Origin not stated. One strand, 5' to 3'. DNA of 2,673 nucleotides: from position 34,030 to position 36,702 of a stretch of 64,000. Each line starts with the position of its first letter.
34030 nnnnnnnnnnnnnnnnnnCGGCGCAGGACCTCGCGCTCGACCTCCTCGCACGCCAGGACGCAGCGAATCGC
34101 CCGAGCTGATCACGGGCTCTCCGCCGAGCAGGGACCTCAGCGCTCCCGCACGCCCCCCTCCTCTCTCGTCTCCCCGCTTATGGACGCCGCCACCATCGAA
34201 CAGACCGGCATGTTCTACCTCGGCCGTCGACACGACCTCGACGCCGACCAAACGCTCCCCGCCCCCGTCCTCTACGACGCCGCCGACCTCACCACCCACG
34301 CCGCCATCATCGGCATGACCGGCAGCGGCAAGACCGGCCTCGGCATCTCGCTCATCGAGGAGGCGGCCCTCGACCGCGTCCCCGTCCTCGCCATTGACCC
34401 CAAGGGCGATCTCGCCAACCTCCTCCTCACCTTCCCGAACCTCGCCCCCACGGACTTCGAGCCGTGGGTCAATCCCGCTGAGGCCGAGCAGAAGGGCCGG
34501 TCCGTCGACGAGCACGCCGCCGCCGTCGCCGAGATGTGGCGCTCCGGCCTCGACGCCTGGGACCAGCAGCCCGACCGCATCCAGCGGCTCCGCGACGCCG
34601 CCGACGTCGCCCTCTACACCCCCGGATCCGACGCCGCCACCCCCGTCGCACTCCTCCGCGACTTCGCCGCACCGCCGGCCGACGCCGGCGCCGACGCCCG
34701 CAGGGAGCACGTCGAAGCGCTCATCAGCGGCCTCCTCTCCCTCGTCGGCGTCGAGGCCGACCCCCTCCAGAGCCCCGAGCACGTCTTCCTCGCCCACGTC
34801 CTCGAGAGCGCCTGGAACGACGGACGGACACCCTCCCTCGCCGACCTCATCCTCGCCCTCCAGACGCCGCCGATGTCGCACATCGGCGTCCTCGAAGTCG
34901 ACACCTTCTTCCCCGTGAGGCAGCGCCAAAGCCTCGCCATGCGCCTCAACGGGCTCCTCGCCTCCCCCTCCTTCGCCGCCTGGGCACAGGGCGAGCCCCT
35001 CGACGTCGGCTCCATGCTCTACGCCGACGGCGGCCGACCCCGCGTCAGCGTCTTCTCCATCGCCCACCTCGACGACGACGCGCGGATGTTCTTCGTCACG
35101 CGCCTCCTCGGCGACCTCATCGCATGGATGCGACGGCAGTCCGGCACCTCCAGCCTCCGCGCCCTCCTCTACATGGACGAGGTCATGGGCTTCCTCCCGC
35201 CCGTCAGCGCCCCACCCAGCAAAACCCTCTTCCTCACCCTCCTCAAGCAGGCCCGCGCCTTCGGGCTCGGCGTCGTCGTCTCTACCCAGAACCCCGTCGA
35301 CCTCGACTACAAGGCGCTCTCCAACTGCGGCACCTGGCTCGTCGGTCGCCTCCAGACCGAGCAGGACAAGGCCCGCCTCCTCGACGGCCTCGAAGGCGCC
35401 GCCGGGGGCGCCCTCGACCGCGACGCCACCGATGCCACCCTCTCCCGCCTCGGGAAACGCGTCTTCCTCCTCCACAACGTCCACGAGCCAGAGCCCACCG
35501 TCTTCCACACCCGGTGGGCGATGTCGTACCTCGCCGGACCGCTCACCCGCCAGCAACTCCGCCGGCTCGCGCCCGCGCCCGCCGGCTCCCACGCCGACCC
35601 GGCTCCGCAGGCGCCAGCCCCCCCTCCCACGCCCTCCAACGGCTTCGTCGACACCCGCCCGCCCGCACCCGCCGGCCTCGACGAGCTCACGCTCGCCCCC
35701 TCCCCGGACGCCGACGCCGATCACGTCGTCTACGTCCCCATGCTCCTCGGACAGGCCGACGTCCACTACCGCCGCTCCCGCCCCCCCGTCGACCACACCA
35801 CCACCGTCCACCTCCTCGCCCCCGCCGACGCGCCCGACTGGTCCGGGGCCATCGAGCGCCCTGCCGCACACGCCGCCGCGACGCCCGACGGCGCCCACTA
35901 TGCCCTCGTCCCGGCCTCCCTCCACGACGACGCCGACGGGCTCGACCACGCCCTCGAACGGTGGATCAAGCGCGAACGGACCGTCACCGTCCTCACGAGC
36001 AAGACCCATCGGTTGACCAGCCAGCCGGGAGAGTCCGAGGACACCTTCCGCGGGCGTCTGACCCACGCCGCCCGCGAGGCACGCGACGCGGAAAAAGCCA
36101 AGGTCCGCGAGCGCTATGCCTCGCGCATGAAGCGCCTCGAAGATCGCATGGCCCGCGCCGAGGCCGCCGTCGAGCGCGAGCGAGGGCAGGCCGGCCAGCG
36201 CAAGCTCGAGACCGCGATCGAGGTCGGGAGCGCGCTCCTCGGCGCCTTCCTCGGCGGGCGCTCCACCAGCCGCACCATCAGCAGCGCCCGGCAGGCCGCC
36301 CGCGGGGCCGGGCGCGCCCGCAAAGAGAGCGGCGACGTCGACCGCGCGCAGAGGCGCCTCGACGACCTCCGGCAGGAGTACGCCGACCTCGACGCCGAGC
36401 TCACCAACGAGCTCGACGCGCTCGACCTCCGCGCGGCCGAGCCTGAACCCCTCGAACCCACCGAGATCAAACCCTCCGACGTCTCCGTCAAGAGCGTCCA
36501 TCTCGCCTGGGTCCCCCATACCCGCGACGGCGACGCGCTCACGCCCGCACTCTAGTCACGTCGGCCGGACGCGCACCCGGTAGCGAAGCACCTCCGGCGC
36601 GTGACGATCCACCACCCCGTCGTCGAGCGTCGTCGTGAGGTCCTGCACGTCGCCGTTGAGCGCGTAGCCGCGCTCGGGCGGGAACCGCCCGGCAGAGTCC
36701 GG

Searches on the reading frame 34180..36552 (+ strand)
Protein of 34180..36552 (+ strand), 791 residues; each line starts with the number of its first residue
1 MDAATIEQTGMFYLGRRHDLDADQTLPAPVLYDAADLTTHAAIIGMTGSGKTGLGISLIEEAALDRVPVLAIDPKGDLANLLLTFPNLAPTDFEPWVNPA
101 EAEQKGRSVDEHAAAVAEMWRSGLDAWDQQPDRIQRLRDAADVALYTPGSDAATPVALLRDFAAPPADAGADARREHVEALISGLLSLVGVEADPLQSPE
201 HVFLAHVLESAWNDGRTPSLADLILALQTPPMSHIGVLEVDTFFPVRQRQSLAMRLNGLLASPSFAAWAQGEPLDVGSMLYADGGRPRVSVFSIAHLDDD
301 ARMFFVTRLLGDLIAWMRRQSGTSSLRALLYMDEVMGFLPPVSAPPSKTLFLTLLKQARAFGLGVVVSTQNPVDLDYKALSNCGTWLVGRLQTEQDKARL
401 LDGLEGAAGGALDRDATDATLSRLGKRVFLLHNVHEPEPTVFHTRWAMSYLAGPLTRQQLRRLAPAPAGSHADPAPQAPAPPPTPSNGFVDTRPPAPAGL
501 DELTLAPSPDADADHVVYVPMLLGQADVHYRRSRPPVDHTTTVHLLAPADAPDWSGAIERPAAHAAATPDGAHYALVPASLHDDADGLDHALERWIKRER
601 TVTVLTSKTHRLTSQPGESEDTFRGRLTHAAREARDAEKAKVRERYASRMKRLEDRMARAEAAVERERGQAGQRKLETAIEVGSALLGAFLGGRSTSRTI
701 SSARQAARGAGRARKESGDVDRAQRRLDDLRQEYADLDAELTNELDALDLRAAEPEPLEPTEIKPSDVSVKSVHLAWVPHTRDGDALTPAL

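Call 133: search_solved_structures(query=window:34180-36552:+, max_evalue=1e-10)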
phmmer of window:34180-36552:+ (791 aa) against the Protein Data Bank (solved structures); distinct sequences matched with E-value up to 1e-10: 0.
